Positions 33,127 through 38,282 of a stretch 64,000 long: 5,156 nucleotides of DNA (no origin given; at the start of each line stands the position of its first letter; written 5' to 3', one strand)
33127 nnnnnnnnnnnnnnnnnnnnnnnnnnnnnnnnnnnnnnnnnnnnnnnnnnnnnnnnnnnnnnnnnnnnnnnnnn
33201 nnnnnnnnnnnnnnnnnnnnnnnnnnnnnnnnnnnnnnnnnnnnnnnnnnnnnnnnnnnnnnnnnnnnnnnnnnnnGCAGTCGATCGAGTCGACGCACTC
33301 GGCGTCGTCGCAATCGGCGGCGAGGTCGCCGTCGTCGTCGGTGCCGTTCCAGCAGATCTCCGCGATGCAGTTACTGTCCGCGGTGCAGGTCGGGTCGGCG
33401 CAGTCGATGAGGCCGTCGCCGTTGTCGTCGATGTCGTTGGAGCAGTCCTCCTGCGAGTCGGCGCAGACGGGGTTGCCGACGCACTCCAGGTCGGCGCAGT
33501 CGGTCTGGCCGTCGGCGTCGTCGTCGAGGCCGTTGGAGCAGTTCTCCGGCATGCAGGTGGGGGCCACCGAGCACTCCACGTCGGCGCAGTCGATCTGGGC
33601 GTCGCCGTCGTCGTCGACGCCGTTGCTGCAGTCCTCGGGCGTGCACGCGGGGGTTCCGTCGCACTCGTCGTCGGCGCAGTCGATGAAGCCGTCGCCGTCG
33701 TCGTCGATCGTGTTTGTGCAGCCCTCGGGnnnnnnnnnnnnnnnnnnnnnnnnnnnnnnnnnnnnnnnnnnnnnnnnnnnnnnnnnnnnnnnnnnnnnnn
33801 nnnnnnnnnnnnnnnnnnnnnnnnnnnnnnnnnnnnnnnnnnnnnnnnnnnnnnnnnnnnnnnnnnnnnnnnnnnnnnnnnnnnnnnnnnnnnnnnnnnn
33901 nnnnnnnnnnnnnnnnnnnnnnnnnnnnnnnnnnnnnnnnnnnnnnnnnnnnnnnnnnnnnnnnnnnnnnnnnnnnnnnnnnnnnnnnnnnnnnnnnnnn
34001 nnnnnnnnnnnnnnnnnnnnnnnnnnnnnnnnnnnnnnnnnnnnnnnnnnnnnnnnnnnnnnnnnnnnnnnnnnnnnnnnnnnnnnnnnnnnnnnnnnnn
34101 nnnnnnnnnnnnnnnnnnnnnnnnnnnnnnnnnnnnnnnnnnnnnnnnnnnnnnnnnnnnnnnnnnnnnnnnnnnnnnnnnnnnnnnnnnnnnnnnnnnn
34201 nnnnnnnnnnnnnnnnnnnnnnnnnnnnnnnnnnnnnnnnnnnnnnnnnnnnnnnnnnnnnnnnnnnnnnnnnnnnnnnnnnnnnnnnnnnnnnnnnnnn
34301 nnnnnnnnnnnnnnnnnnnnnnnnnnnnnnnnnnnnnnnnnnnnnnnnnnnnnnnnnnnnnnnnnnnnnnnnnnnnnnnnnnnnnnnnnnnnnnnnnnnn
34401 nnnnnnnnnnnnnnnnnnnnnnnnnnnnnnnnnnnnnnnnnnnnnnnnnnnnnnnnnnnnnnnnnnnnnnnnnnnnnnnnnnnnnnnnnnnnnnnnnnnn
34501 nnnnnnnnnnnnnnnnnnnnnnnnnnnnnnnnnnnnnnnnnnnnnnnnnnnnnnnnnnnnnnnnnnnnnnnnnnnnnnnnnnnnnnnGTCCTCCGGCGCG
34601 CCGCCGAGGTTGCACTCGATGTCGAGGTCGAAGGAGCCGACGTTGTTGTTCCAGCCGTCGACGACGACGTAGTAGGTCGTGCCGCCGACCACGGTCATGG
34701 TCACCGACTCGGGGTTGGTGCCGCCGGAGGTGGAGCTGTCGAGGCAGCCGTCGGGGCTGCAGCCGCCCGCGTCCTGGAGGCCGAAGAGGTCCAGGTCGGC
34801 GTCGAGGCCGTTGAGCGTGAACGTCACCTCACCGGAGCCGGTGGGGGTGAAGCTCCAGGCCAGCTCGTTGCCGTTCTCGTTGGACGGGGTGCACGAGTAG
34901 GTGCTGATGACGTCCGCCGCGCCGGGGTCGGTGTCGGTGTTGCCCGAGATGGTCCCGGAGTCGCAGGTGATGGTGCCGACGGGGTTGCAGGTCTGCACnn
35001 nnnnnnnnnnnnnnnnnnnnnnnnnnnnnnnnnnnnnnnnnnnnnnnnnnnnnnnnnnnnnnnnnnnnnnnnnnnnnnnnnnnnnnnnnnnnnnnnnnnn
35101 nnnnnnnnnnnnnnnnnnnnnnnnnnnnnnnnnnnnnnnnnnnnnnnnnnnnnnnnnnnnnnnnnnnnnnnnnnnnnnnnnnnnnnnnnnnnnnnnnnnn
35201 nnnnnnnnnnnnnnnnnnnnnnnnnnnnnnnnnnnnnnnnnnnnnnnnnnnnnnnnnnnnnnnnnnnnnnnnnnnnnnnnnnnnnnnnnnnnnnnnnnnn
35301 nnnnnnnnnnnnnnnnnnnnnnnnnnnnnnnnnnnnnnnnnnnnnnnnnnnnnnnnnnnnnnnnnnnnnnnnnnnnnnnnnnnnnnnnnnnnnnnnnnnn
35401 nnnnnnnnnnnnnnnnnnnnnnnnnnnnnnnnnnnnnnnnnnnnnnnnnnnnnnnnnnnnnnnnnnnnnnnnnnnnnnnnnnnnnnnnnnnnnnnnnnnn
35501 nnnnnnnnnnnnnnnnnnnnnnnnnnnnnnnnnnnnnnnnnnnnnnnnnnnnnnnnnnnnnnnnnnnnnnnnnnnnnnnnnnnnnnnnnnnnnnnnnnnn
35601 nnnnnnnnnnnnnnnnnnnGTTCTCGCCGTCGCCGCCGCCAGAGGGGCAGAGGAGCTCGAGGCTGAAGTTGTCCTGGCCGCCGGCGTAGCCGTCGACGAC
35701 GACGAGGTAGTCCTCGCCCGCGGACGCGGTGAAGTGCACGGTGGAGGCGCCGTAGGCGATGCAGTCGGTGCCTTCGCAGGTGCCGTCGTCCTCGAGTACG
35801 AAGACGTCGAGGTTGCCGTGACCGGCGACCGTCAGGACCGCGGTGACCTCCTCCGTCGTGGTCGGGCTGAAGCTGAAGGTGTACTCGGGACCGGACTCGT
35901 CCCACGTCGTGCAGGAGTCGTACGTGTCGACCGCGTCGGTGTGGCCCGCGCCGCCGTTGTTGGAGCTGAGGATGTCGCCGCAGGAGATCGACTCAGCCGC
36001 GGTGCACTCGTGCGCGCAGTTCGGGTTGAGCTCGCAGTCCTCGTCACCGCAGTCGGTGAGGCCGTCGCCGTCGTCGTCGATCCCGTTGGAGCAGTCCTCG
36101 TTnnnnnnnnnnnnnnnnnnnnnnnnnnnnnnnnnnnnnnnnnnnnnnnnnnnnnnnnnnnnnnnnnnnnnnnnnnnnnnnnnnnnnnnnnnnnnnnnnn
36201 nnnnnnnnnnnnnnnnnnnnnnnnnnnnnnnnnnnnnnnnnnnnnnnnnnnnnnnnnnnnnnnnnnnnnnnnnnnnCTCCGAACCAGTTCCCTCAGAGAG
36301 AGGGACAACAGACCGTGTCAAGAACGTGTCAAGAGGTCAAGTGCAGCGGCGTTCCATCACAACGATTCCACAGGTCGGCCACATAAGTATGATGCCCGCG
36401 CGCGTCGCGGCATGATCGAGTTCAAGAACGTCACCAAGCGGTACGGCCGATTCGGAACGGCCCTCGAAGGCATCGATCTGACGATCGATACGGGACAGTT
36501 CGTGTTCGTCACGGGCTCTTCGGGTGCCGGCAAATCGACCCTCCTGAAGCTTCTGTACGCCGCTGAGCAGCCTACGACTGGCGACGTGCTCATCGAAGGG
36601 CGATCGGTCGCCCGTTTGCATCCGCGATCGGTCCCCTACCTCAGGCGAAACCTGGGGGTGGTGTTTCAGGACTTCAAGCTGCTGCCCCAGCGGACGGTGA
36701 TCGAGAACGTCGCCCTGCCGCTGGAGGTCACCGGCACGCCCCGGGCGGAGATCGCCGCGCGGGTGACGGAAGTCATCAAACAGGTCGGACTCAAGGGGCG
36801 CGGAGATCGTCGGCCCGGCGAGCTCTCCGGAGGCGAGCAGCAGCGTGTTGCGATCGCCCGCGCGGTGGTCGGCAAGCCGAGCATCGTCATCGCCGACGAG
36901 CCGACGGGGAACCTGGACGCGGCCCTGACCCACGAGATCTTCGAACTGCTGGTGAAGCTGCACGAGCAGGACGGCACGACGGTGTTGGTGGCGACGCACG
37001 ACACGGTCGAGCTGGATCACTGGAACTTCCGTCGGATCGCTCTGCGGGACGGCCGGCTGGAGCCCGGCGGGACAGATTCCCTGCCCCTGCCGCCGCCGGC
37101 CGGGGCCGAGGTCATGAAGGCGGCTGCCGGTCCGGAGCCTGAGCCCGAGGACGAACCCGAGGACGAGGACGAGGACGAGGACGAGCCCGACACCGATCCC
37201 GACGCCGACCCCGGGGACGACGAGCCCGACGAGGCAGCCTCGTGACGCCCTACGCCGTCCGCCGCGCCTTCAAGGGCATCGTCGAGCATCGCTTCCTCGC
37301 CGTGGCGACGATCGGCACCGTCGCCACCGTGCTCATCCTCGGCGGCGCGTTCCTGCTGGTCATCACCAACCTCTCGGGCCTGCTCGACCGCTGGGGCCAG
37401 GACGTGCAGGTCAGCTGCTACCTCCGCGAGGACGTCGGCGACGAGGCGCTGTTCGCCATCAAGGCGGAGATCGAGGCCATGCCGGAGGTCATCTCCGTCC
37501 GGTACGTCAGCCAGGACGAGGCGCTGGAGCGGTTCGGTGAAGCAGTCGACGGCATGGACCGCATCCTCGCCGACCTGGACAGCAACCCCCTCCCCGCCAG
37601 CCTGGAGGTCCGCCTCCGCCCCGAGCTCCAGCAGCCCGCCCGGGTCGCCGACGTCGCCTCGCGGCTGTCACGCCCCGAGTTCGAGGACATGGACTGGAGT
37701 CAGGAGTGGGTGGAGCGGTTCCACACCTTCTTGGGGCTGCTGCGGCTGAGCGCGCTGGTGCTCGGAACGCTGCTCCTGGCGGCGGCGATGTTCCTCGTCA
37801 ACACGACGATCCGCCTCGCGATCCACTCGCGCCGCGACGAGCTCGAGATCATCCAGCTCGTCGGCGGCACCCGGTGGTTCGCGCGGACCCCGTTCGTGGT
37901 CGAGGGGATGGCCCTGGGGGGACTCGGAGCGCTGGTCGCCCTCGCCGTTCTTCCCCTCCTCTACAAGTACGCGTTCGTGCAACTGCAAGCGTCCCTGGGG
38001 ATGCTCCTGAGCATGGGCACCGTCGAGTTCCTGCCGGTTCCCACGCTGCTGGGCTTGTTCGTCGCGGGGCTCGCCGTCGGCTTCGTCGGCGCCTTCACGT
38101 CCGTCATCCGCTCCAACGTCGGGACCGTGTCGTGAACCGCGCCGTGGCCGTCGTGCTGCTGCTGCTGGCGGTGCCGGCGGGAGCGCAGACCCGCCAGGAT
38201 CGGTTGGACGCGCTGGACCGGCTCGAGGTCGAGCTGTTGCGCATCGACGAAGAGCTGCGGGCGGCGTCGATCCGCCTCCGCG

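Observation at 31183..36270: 1.7-kaa lipoprotein made of about 50 tandem 28-aa four-Cys Asp-rich repeats interleaved with five beta-sandwich domains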

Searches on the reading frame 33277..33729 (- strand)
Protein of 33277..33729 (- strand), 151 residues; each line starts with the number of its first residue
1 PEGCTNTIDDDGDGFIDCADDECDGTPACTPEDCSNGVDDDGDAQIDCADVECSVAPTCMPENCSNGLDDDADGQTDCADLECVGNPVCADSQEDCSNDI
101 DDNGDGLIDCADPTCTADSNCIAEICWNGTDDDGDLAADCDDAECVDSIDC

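Call 64: predict_structure(alignment_id=A4)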
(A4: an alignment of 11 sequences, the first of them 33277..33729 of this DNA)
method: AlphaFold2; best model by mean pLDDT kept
length: 151 residues; sequences in the alignment: 11
mean_pLDDT: 82.4   pTM: 0.46
mean pLDDT of the five models: 82.4, 78.4, 78.2, 77.0, 76.8
residues with pLDDT >= 90: 15; 70-90: 130; 50-70: 6; < 50: 0
segments of 3 or more residues with pLDDT < 50: none
pLDDT, mean of each block of 10 residues (from residue 1): 84 88 84 89 89 87 88 89 78 75 77 79 77 77 77 68
secondary structure, 60 per line:
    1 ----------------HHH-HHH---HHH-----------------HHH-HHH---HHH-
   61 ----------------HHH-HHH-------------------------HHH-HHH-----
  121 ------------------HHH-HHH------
elements in order:

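Call 66: fold_search(model_id=the predicted structure, library=pdb)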
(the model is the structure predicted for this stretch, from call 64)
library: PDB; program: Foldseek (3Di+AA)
matches with E <= 10: 6; with E <= 0.001: 0
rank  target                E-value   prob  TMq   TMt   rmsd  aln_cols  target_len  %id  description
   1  7plp_A                1.6e-01  0.87  0.19  0.64   1.2        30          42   37  Human Teneurin-4 C-rich domain (released 2022-02-02)
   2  7plp_B                6.7e-01  0.57  0.18  0.62   0.7        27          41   44  Human Teneurin-4 C-rich domain (released 2022-02-02)
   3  7bam_A                7.3e-01  0.16  0.20  0.02   8.2        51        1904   29  human Teneurin4 WT C2 (released 2021-12-01)
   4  7ban_A                8.0e-01  0.33  0.21  0.02   5.4        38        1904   32  human Teneurin4 Mut C2 (released 2022-01-12)
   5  8r50_A                4.8e+00  0.03  0.12  0.01   7.0        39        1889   33  Mouse teneurin-3 compact dimer - A1B1 isoform (released 2024-05-08)
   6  3vv3_A                6.8e+00  0.05  0.12  0.06   1.6        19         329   42  Crystal structure of deseasin MCP-01 from Pseudoalteromonas sp. SM9913 (released 2013-08-07)

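Call 78: search_protein_representatives(alignment_id=A4)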
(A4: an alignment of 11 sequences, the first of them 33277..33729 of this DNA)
Query: 11 sequences, 151 profile positions. Proteins with E-value up to 0.001 (for the whole library): 8243; up to 1e-10: 3463; up to 1e-30: 793. The best 150 are listed.
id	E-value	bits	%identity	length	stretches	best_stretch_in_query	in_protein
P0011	4.3e-264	880.5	-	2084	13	4-135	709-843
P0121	3.9e-239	799.5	-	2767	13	2-121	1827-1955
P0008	4.2e-221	741.0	-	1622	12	1-151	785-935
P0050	3.3e-215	721.9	-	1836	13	2-149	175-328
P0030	8.0e-213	714.1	-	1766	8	3-151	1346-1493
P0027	3.2e-187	631.0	-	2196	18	2-151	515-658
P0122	1.0e-184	622.9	-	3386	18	3-121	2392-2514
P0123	1.6e-183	619.0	-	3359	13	4-151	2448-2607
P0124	5.0e-175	591.4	-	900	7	2-151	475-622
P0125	7.6e-162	548.6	-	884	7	2-151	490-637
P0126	1.2e-151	515.5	-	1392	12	4-151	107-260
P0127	5.1e-151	513.5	-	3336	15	3-122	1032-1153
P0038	1.8e-135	463.0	-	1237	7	2-151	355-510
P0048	2.9e-135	462.4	-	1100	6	2-151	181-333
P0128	2.1e-129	443.3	-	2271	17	3-116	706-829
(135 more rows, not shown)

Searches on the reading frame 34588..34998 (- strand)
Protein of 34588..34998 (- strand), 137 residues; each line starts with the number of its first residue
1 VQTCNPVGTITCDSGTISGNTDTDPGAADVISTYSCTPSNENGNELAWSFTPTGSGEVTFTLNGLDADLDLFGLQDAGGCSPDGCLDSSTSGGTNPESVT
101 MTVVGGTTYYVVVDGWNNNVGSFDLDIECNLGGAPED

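Call 63: search_protein_families(library=pfam, proteins=[window:34588-34998:-], max_evalue=1)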
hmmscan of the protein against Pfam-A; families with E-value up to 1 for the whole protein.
seq(137 aa): 1 family
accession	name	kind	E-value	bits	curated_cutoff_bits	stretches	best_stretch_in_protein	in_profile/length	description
PF04151.21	PPC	-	2.2e-07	32.1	25.9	1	48-115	5-70/70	Bacterial pre-peptidase C-terminal domain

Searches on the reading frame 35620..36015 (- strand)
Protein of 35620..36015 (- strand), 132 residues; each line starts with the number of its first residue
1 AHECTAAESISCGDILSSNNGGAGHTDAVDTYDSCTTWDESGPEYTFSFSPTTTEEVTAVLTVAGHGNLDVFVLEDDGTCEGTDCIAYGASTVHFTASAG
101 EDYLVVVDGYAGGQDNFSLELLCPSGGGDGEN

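Call 63: search_protein_families(library=pfam, proteins=[window:35620-36015:-], max_evalue=1)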
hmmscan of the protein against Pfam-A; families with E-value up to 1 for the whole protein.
seq(132 aa): 0 families

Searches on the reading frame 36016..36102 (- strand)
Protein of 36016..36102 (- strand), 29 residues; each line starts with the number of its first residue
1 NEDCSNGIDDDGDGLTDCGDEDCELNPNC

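Call 25: search_solved_structures(query=A1, max_evalue=10, show_alignments=5)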
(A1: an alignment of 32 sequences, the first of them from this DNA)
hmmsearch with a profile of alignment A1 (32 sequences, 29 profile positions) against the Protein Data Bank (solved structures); distinct sequences matched with E-value up to 10: 18.
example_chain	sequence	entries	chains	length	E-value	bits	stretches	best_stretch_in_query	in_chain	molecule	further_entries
7plp_A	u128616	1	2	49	7.8e-07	32.1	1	3-29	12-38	Teneurin-4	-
7bam_A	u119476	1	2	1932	0.00027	24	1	3-29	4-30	Teneurin-4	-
7ban_A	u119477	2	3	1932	0.00027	24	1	3-29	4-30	Teneurin-4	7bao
8r54_A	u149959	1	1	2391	0.00057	22.9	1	3-29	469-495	Teneurin-3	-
8r50_B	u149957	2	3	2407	0.00057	22.9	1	3-29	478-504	Teneurin-3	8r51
9igs_A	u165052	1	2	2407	0.00057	22.9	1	3-29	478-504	Isoform A1B1 of Teneurin-3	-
8fia_A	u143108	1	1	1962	0.00058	22.9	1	3-29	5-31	Teneurin-m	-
6cmx_A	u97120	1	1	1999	0.0019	21.3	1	3-29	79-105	Teneurin-2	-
9g42_A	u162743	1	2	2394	0.0027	20.7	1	3-29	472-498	Teneurin transmembrane protein 2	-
9g41_A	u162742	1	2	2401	0.0028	20.7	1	3-29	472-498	Teneurin transmembrane protein 2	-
9g2h_A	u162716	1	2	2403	0.0028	20.7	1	3-29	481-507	Teneurin transmembrane protein 2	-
9g2f_A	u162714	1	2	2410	0.0028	20.7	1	3-29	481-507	Teneurin transmembrane protein 2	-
6vhh_A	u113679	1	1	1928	0.0036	20.3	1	3-29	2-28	Teneurin-2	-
5xop_A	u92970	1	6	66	0.79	12.8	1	7-17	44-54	Calcium-binding protein 1 (EhCBP1), putative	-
5b7x_A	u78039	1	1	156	3.1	11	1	3-17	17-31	Calmodulin, putative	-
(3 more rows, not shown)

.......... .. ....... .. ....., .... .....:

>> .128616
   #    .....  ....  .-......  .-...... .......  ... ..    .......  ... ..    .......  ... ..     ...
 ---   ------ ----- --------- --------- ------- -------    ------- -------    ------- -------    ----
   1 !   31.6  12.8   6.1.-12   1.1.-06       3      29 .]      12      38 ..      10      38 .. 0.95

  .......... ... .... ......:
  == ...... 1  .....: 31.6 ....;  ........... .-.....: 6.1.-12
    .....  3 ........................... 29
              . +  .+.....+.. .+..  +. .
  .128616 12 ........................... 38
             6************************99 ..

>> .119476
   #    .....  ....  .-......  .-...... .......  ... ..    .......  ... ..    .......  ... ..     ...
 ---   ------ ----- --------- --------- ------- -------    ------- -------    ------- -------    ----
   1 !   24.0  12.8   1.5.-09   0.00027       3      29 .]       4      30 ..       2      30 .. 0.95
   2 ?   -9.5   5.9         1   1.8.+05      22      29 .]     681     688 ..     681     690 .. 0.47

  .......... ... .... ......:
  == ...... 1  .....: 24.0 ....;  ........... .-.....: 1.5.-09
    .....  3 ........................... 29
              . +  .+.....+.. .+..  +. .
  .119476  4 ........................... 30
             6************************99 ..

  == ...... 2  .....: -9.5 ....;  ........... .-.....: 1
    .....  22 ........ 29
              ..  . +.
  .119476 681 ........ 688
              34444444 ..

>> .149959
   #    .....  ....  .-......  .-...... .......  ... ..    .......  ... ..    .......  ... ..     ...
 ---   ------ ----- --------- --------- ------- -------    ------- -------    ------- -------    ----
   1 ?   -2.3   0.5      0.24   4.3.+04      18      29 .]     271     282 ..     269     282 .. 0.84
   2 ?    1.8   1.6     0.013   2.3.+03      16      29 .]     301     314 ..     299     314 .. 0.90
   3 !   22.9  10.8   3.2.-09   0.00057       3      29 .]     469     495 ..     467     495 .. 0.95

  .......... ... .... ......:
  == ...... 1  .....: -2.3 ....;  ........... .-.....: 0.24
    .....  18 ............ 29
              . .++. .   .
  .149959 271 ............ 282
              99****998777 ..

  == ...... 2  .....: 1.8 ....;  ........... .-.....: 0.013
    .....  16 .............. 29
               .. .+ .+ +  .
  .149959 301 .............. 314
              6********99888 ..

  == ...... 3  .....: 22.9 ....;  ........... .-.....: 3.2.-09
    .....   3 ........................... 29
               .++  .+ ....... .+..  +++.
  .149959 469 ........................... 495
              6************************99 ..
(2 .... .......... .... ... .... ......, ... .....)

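Call 26: search_protein_families(library=pfam, alignment_id=A1, max_evalue=10)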
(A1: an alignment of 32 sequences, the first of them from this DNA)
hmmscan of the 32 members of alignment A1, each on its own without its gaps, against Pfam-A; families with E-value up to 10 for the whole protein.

A. member 1, seq(29 aa): 0 families

B. families by the number of members that match (of 32 scanned): 6 families
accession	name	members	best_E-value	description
PF13405.12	EF-hand_6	3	0.0014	EF-hand domain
PF00036.39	EF-hand_1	3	0.11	EF hand domain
PF13202.12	EF-hand_5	3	0.37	EF hand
PF11617.13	Cu-binding_MopE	2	0.0071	Putative metal-binding motif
PF13833.12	EF-hand_8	2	0.33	EF-hand domain pair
PF05279.16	Asp-B-Hydro_N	1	2.1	Aspartyl beta-hydroxylase N-terminal region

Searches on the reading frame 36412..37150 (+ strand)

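Call 34: search_protein_families(library=pfam, proteins=[window:36412-37150:+], max_evalue=0.01)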
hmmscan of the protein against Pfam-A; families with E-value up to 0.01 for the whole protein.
window:36412-37150:+ (246 aa): 8 families
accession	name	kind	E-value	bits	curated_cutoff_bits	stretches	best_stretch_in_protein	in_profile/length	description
PF00005.33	ABC_tran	-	6.4e-37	127.7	25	1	18-165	1-136/137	ABC transporter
PF13304.12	AAA_21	-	1.1e-10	42.6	27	1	123-202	223-304/304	AAA domain, putative AbiEii toxin, Type IV TA system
PF13401.12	AAA_22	-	3.6e-06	27.7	27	1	27-195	4-123/130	AAA domain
PF13191.12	AAA_16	-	2e-05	25.6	32.6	1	27-192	23-136/167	AAA ATPase domain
PF03193.22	RsgA_GTPase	-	0.00043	20.6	30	1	26-59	105-137/174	RsgA GTPase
PF13555.12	AAA_29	-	0.00062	19.9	27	1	22-45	16-39/61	P-loop containing region of AAA domain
PF06414.18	Zeta_toxin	-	0.001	19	22.3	1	30-72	18-60/199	Zeta toxin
PF02463.25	SMC_N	-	0.0092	15.9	40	0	137-199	136-200/220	RecF/RecN/SMC N terminal domain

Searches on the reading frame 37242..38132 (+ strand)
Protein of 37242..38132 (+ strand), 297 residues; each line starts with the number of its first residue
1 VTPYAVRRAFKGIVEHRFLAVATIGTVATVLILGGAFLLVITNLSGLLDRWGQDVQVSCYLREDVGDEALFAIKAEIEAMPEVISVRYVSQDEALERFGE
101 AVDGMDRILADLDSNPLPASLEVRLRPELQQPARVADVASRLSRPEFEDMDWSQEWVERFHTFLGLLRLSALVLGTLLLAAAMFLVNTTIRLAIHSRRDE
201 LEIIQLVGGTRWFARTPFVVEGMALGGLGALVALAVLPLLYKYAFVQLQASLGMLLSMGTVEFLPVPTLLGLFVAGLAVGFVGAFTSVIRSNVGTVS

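Call 34: search_protein_families(library=pfam, proteins=[window:37242-38132:+], max_evalue=0.01)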
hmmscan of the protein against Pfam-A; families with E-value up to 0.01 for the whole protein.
window:37242-38132:+ (297 aa): 2 families
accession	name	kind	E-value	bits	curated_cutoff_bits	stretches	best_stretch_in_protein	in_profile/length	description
PF18075.7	FtsX_ECD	-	8.5e-16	58.8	23.5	1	55-141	1-86/96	FtsX extracellular domain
PF02687.27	FtsX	-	2.7e-07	31.1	25.5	1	173-290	2-114/120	FtsX-like permease C-terminal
